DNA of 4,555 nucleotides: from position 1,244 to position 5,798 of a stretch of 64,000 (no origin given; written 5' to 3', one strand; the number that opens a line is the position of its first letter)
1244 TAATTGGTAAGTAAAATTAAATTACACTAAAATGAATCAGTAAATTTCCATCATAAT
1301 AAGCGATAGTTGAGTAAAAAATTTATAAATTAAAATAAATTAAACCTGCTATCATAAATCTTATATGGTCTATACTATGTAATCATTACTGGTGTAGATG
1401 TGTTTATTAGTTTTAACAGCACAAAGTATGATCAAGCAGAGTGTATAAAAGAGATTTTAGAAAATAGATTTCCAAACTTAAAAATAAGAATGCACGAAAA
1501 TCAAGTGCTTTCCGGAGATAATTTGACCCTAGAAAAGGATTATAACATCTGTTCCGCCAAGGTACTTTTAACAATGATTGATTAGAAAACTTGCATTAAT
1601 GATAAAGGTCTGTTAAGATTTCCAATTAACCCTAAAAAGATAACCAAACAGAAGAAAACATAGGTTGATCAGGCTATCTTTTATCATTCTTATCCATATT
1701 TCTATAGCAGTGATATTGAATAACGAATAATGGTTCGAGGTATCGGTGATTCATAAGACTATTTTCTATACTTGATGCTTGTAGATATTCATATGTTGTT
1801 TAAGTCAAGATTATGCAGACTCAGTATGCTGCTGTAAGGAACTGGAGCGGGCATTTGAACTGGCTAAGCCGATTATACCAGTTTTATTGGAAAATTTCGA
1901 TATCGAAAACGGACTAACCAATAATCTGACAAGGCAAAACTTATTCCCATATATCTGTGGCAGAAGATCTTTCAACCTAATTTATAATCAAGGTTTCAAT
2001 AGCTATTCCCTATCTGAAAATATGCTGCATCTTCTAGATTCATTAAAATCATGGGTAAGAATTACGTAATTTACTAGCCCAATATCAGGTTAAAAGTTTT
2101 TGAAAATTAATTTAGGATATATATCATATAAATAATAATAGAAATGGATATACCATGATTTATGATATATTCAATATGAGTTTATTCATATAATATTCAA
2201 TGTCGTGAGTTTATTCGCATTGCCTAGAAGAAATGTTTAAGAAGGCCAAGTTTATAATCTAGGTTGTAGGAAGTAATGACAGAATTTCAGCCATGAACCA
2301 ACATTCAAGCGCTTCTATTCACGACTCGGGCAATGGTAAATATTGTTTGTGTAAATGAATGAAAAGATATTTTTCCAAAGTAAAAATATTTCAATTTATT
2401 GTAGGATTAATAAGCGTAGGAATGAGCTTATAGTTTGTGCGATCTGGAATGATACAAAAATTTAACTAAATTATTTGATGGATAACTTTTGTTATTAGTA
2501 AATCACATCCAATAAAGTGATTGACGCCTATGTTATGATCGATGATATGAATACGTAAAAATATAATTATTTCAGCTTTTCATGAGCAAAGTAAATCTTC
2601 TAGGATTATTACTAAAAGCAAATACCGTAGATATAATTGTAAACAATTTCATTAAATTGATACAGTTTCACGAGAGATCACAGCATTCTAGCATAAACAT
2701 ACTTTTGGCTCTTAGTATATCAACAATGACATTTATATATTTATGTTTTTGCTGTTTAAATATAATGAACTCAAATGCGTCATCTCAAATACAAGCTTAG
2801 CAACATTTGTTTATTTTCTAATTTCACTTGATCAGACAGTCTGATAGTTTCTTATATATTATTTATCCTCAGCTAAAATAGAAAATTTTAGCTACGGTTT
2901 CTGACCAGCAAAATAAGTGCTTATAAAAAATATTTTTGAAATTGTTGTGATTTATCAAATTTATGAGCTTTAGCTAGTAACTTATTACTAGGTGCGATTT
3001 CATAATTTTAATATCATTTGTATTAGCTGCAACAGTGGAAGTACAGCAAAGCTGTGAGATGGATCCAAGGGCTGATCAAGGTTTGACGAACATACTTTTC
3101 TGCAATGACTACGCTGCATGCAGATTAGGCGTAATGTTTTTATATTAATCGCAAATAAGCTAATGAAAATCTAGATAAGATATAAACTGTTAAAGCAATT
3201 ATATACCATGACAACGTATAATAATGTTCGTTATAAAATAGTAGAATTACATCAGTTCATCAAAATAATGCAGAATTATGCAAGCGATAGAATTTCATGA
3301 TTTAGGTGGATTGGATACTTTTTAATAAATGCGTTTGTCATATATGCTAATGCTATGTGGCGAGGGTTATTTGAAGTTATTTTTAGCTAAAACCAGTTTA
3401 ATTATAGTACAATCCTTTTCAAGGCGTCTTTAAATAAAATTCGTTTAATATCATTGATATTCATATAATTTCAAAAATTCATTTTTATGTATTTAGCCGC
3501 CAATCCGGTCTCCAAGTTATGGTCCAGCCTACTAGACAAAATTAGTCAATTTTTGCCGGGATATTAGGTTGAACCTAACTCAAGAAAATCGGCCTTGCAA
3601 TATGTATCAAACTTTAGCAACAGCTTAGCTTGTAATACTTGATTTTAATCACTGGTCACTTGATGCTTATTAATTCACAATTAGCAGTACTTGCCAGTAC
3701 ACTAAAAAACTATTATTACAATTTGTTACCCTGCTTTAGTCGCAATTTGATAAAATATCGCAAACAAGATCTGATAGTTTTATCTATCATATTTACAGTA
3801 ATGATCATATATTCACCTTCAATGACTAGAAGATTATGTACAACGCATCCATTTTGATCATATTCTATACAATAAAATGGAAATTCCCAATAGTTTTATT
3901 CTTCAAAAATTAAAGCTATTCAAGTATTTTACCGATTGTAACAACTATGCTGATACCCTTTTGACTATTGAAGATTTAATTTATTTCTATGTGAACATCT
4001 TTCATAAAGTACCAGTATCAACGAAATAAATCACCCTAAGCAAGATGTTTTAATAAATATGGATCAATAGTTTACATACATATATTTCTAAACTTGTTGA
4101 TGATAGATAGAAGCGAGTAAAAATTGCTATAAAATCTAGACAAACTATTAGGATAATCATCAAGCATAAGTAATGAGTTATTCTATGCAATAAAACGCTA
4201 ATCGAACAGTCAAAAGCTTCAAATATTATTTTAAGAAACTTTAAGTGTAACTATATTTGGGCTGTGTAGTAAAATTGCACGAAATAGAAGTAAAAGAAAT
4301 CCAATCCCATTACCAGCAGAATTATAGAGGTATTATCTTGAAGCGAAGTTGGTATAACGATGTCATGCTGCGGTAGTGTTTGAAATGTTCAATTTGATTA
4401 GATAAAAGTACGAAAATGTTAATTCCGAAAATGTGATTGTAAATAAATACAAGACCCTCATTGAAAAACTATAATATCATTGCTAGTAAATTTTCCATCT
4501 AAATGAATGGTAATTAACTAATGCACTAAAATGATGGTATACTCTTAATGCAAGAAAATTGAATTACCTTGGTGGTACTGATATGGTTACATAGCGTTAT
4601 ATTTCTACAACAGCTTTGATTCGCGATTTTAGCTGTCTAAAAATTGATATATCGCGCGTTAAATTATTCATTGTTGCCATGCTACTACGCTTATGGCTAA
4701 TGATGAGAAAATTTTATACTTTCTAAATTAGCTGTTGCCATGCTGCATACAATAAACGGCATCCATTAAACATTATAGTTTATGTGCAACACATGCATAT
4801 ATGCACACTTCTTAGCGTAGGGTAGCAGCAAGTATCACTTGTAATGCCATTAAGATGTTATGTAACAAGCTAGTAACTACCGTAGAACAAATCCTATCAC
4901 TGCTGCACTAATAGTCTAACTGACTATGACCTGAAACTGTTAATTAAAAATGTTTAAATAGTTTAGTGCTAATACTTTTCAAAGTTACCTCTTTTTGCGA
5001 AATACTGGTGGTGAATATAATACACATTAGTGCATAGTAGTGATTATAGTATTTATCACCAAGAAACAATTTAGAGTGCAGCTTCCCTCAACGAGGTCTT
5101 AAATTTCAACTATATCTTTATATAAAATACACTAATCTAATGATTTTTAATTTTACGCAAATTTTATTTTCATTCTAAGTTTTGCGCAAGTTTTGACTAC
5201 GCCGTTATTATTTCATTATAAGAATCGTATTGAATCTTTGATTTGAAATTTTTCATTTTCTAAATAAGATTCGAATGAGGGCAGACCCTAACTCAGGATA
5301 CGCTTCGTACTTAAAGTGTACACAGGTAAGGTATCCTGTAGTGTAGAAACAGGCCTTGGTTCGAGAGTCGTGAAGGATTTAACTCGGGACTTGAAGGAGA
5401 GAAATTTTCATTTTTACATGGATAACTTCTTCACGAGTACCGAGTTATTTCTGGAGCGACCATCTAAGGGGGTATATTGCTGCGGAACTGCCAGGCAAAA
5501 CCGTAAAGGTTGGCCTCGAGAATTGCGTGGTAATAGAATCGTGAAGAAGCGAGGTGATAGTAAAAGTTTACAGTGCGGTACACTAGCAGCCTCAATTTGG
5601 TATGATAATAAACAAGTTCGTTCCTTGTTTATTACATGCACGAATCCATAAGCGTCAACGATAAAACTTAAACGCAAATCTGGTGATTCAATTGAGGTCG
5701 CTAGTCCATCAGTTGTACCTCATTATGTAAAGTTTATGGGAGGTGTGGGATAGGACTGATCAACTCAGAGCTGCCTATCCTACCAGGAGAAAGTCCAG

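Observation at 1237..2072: Small standalone TIR-domain protein (about 150 aa) retaining the WCxxEL-type glutamate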

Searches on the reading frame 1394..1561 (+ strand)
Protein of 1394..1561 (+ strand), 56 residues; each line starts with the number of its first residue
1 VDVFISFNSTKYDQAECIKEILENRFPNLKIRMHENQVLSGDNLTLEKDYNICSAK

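Call 76: search_protein_families(library=pfam, proteins=[window:1394-1561:+], max_evalue=1)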
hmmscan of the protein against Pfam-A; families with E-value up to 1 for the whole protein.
window:1394-1561:+ (56 aa): 0 families

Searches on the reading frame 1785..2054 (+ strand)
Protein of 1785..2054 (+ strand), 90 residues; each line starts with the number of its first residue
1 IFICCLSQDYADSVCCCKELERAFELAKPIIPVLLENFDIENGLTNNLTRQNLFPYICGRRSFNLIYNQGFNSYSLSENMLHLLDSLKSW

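Call 76: search_protein_families(library=pfam, proteins=[window:1785-2054:+], max_evalue=1)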
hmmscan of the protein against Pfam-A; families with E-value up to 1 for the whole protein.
window:1785-2054:+ (90 aa): 2 families
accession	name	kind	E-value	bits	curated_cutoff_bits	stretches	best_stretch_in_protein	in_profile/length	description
PF13676.11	TIR_2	-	8e-06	26.8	28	1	2-42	54-98/122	TIR domain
PF01582.25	TIR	-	0.078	13.2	21.3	1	2-28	59-85/179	TIR domain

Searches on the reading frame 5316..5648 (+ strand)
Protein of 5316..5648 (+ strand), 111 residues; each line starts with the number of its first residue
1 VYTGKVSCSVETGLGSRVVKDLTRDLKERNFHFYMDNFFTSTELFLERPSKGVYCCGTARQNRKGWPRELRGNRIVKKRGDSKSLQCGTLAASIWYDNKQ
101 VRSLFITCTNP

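Call 30: search_protein_families(library=pfam, proteins=[window:5316-5648:+], max_evalue=0.01)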
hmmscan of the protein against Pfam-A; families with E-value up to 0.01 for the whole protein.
window:5316-5648:+ (111 aa): 1 family
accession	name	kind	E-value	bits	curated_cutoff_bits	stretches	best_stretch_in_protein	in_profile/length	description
PF13843.12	DDE_Tnp_1_7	-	2.8e-18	66.8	22.4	1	10-104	186-277/349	Transposase IS4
